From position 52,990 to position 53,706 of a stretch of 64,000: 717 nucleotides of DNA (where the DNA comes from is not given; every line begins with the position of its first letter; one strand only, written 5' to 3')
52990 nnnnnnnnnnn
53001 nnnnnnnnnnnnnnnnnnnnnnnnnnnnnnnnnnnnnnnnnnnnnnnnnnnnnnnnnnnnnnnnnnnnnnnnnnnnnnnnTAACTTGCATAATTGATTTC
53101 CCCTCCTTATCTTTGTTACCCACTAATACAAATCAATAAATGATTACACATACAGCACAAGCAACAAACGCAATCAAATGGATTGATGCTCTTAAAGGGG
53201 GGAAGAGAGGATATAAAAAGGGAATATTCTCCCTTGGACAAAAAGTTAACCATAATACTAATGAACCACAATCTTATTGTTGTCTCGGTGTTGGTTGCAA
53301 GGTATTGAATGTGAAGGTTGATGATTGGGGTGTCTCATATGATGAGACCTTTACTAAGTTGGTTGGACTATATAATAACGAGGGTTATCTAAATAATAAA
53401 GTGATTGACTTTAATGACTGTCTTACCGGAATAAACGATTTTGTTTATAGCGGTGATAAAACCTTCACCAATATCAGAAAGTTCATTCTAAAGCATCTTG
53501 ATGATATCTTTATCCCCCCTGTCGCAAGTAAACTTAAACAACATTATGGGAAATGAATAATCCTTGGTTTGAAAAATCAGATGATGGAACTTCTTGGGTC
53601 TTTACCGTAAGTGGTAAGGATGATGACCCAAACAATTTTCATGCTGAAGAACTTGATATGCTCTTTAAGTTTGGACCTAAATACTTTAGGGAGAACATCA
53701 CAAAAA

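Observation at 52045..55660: Compositionally distinct island with G/C homopolymer runs, iteron-like repeats, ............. repeats and tandem paralogs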

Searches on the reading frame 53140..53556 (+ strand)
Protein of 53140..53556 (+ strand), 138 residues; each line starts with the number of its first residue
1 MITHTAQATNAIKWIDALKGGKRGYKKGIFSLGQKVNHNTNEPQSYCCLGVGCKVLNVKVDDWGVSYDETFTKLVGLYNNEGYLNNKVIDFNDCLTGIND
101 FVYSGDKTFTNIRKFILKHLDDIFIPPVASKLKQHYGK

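Call 12: search_protein_families(library=phrogs, proteins=[window:53140-53556:+], max_evalue=0.01)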
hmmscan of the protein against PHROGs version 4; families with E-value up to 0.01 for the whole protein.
window:53140-53556:+ (138 aa): 1 family
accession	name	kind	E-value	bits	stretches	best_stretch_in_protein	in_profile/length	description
phrog_18067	-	unknown function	1.1e-06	30.1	1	8-100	3-85/129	-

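Call 13: search_protein_families(library=pfam, proteins=[window:53140-53556:+], max_evalue=0.01)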
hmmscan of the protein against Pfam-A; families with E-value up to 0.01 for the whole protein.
window:53140-53556:+ (138 aa): 0 families

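Call 16: find_encoding_contigs(protein=window:53140-53556:+, flank=10000, max_places=6)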
Protein window:53140-53556:+ (138 aa): 23 contigs read that carry it; 6 places shown.
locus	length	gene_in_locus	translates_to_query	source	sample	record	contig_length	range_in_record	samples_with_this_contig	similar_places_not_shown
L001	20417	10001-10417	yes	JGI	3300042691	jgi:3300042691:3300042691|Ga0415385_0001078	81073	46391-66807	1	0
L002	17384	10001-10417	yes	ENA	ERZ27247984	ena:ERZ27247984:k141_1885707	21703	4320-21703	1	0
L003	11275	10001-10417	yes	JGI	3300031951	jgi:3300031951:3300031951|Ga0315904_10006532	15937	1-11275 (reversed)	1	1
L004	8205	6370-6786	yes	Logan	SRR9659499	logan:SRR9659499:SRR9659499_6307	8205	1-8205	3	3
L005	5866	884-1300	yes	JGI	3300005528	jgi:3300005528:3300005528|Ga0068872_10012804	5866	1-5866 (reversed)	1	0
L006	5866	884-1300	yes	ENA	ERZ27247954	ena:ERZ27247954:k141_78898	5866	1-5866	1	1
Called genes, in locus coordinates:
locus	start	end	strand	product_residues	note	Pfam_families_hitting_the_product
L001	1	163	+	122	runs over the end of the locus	-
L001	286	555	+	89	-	-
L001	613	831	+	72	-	-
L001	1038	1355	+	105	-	-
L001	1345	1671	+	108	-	-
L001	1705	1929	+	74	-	-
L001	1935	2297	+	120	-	-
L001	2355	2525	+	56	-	-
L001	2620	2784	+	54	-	-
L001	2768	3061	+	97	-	PF26092:T4_Y16D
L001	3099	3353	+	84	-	-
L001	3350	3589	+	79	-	-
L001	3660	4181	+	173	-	-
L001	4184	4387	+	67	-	-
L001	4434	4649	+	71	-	-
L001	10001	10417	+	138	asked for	-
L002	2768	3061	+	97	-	PF26092:T4_Y16D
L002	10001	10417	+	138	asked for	-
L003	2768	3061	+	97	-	PF26092:T4_Y16D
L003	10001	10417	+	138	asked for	-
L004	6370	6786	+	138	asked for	-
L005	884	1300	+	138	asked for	-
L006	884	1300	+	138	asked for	-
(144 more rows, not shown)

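Call 20: find_related_loci(query=window:53140-53556:+, collection=viral_contigs, flank=10000)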
Query window:53140-53556:+ (138 aa) in viral_contigs; peptide patterns used: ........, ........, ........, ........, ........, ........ (x = any residue, [..] = any of these).
15 stretches matched a pattern, but none encodes a relative of the query by tblastn (E <= 1e-3).

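Call 44: search_protein_families(library=pfam, proteins=[window:53140-53556:+], max_evalue=10)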
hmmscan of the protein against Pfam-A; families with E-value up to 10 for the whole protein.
window:53140-53556:+ (138 aa): 0 families

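Call 47: find_homologous_proteins(query=window:53140-53556:+, max_evalue=0.001)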
Query window:53140-53556:+ (138 aa): 28 proteins with E <= 0.001 among 32 candidates.
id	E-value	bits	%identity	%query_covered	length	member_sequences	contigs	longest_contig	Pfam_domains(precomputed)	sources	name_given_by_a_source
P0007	1.7e-90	319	100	100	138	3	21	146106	-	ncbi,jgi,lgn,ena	jgi:hypothetical protein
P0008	6.3e-43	164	61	100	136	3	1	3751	-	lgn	-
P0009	8.6e-41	158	51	100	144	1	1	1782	-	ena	-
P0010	2.0e-40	156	56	100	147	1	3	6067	-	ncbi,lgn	-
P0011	2.6e-39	153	53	100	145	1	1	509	-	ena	-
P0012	3.2e-39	152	50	100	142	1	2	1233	-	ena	-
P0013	9.0e-39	151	53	100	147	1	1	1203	-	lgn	-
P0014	1.2e-38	151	53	97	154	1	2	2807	-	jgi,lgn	jgi:hypothetical protein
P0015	3.0e-38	149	50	100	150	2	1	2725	-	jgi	jgi:hypothetical protein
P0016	6.4e-38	148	49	100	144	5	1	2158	-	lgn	-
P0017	7.5e-38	148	49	100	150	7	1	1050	-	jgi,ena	jgi:hypothetical protein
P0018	1.0e-37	148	49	100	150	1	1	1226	-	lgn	-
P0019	1.1e-37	147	50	100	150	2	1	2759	-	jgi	jgi:hypothetical protein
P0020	1.2e-37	147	55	100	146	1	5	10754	-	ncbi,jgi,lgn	jgi:hypothetical protein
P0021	3.3e-37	146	54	96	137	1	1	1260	-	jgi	-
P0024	4.0e-36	142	49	100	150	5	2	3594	-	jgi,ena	-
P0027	3.0e-16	78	42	96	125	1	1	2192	PF26948.1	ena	-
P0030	1.6e-12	66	39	96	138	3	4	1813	PF26948.1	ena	-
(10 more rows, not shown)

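Call 48: find_encoding_contigs(protein=P0020, flank=8000, max_places=3)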
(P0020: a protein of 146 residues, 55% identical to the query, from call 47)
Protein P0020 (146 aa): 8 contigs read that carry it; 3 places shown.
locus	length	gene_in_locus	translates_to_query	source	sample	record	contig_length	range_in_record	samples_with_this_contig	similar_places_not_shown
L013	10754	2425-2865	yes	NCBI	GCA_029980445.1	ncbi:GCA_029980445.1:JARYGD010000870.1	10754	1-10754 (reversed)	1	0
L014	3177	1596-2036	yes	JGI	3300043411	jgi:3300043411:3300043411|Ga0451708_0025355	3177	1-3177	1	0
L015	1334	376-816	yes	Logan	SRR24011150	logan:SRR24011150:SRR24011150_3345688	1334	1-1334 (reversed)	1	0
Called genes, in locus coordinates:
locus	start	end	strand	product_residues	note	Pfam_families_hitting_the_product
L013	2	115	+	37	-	?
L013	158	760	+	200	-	-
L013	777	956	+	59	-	-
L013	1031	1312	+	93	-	-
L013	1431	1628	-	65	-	-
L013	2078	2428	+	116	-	-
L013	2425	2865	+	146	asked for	-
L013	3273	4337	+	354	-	-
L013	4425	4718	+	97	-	-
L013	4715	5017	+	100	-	-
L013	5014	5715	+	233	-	-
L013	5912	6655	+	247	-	-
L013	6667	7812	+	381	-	-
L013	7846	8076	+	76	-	-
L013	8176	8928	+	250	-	-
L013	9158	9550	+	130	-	-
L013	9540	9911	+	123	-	PF09643:YopX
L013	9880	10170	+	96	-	-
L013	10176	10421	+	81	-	-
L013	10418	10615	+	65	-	-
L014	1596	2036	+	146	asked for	-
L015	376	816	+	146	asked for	-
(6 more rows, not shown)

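Call 49: find_encoding_contigs(protein=P0010, flank=6000, max_places=2)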
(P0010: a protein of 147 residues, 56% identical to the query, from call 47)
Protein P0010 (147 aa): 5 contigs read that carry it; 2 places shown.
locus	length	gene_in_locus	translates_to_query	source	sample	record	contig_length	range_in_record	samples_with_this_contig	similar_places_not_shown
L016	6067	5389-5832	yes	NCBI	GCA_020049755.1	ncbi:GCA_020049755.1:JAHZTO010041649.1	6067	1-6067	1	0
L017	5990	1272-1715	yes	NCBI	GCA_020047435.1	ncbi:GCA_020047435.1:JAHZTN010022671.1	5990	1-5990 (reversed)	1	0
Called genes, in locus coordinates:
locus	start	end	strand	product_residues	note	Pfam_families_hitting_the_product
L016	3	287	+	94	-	?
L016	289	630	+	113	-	-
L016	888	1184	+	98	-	-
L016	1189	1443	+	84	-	-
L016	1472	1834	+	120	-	-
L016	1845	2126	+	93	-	-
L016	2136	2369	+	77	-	-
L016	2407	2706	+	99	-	-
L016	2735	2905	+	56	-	-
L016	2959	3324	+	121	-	-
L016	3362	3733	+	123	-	-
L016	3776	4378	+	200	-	-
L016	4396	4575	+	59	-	-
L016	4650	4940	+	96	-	-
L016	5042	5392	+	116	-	-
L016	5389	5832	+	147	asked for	-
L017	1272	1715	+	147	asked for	-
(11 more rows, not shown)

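Call 50: search_protein_families(library=pfam, proteins=[P0027, P0030, P0020], max_evalue=0.1)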
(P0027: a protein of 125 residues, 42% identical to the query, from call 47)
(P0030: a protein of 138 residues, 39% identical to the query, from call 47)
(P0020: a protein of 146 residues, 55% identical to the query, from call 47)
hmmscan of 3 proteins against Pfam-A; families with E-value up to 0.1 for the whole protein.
P0027 (125 aa): 0 families

P0030 (138 aa): 0 families

P0020 (146 aa): 0 families

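Call 58: find_encoding_contigs(protein=P0008, flank=4000, max_places=2)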
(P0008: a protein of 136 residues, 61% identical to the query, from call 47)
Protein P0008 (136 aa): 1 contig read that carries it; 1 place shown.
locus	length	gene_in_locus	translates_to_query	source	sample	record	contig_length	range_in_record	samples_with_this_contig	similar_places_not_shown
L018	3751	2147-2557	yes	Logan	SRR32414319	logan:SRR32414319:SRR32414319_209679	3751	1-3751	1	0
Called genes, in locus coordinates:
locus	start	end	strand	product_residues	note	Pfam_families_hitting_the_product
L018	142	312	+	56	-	-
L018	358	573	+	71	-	-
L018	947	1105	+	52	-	-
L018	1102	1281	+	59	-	-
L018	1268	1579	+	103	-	-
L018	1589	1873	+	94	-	-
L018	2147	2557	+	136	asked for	-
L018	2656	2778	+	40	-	-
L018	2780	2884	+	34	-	-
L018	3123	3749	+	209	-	?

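Call 59: find_encoding_contigs(protein=P0024, flank=4000, max_places=2)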
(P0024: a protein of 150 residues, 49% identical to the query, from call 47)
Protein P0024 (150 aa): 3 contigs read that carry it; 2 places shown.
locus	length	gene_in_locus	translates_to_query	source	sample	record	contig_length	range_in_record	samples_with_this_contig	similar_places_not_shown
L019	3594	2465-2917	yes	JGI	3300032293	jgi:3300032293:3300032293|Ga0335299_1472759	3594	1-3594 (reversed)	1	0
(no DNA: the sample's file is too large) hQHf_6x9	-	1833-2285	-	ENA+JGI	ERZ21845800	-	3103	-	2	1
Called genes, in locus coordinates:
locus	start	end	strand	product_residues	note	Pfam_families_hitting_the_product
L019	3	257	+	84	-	?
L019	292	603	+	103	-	-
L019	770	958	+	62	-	-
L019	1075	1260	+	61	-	-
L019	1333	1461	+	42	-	-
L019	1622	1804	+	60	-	-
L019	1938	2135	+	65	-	-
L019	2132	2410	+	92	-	-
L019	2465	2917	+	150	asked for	-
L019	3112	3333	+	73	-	-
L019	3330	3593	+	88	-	?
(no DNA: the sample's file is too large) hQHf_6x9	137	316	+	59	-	-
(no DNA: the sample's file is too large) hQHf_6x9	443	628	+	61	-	-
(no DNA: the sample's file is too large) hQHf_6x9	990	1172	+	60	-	-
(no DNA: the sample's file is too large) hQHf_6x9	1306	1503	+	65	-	-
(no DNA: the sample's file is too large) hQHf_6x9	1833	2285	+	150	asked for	-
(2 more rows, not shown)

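Call 60: find_encoding_contigs(protein=P0015, flank=4000, max_places=2)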
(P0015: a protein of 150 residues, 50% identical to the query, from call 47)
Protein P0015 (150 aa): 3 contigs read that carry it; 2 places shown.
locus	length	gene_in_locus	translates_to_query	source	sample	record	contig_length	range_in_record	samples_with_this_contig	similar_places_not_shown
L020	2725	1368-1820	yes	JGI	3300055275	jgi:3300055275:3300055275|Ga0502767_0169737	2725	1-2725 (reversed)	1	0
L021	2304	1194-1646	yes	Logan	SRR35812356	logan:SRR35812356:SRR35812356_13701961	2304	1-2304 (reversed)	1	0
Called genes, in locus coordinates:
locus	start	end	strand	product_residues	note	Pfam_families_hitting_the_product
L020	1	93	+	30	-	?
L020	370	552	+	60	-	-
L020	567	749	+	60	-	-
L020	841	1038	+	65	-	-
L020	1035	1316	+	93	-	-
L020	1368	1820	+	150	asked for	-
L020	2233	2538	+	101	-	-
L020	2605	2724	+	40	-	?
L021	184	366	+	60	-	-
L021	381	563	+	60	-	-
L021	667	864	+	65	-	-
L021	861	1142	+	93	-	-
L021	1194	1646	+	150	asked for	-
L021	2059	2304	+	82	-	?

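Call 61: find_encoding_contigs(protein=P0014, flank=4000, max_places=2)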
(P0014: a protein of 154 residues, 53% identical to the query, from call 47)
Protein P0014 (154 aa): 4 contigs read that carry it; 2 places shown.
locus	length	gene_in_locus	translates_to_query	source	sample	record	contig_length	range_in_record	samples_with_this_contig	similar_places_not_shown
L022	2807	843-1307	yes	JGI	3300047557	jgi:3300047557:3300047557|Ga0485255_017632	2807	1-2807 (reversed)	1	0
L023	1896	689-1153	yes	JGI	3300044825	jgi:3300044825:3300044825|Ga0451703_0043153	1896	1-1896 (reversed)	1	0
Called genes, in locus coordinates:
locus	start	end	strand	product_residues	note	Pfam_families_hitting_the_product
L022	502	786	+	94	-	-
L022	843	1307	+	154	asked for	-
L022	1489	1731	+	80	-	-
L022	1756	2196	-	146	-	-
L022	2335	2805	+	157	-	?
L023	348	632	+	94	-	-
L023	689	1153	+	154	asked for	-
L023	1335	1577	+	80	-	-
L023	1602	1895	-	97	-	?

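Call 75: predict_structure(alignment_id=A2)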
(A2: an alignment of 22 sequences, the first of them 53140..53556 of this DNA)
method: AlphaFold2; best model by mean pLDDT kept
length: 138 residues; sequences in the alignment: 22
mean_pLDDT: 90.1   pTM: 0.86
mean pLDDT of the five models: 90.1, 89.0, 87.9, 87.6, 76.1
residues with pLDDT >= 90: 102; 70-90: 33; 50-70: 3; < 50: 0
segments of 3 or more residues with pLDDT < 50: none
pLDDT, mean of each block of 10 residues (from residue 1): 94 94 86 83 91 95 91 90 74 88 93 95 95 92
secondary structure, 60 per line:
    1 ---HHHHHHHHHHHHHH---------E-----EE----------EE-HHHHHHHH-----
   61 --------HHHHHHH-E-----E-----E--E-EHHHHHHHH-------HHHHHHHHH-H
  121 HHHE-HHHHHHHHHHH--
elements in order: H4-17 H48-55 H69-75 H95-102 H110-118 H120-123 H126-136

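Call 79: fold_search(model_id=the predicted structure, library=pdb)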
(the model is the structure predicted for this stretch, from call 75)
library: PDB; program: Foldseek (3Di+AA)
matches with E <= 10: 25; with E <= 0.001: 0
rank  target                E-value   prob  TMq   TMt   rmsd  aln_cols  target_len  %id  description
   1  6w5f_A                2.4e+00  0.03  0.22  0.17  11.5       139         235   14  Class D beta-lactamase BSU-2 delta mutant (released 2020-06-24)
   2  4ied_A                3.8e+00  0.02  0.22  0.15  13.1       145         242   10  Crystal Structure of FUS-1 (OXA-85), a Class D beta-lactamase from Fusobacterium nucleatum subsp. polymorphum (released 2014-01-22)
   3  6ue2_A                4.3e+00  0.02  0.21  0.14  14.2       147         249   14  1.85 Angstrom Resolution Crystal Structure of Class D beta-lactamase from Clostridium difficile 630 (released 2019-12-25)
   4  6edm                  5.5e+00  0.02  0.21  0.14  14.0       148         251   14  Structure of apo-CDD-1 beta-lactamase (released 2019-08-14)
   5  6w5o_A                5.5e+00  0.01  0.19  0.14  11.9       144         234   12  Class D beta-lactamase BAT-2 delta mutant (released 2020-06-24)
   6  5bmu_C                5.5e+00  0.01  0.16  0.14  14.2       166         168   16  The crystal structure of the GST-like domains complex of AIMP3-EPRS mutant C92SC105SC123S (released 2015-10-21)
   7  6w5f_C                5.9e+00  0.01  0.21  0.14  12.0       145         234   14  Class D beta-lactamase BSU-2 delta mutant (released 2020-06-24)
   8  7rl8_B                5.9e+00  0.01  0.20  0.13  13.7       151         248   13  Crystal Structure of C79A Mutant of Class D beta-lactamase from Clostridium difficile 630 (released 2021-08-11)
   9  8otz_YH               6.3e+00  0.02  0.20  0.14  11.5        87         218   14  48-nm repeat of the native axonemal doublet microtubule from bovine sperm (released 2023-11-22)
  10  4zdx                  6.3e+00  0.01  0.20  0.14  11.5       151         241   12  Structure of OXA-51 beta-lactamase (released 2015-06-17)
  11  7rl8_A                6.7e+00  0.01  0.21  0.14  14.2       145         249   15  Crystal Structure of C79A Mutant of Class D beta-lactamase from Clostridium difficile 630 (released 2021-08-11)
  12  6z0f_B                6.7e+00  0.01  0.20  0.10  13.2       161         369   11  Crystal structure of the membrane pseudokinase YukC/EssB from Bacillus subtilis T7SS (released 2021-05-19)
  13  1s5l_C                6.7e+00  0.00  0.12  0.06  17.9       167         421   10  Architecture of the photosynthetic oxygen evolving center (released 2004-02-24)
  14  4wm9                  8.0e+00  0.01  0.23  0.15  12.9       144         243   14  Acinetobacter baumanii OXA-24 complex with Avibactam (released 2014-12-03)
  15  6ue2_B                8.0e+00  0.01  0.20  0.13  13.4       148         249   11  1.85 Angstrom Resolution Crystal Structure of Class D beta-lactamase from Clostridium difficile 630 (released 2019-12-25)
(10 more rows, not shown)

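Call 98: search_protein_families(library=pfam, proteins=[L018:142-312:+, L018:1268-1579:+, L013:3273-4337:+, L013:2078-2428:+], max_evalue=0.01)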
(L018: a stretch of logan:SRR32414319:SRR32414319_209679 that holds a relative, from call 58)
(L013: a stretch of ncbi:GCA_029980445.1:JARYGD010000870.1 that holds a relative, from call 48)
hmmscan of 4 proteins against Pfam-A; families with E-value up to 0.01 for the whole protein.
L018:142-312:+ (56 aa): 0 families

L018:1268-1579:+ (103 aa): 0 families

L013:3273-4337:+ (354 aa): 0 families

L013:2078-2428:+ (116 aa): 0 families

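Call 102: find_related_loci(query=A2, collection=genome_contigs, flank=6000)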
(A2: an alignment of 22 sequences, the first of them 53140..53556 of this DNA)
Query A2 (138 aa) in genome_contigs; peptide patterns used: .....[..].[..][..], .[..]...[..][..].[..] (x = any residue, [..] = any of these).
36 stretches matched a pattern; 2 encode a relative of the query (tblastn E <= 1e-3); 2 distinct loci.
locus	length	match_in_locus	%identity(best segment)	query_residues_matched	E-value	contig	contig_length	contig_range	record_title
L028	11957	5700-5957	27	3-82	1e-5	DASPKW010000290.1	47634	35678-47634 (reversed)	MAG TPA_asm: Tepidisphaeraceae bacterium isolate SMAG_U12046 k141_1037279, whole genome shotgun sequence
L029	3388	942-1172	33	17-100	1e-5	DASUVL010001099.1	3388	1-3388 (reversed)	MAG TPA_asm: Niastella sp. isolate SMAG_U1814 k141_819516, whole genome shotgun sequence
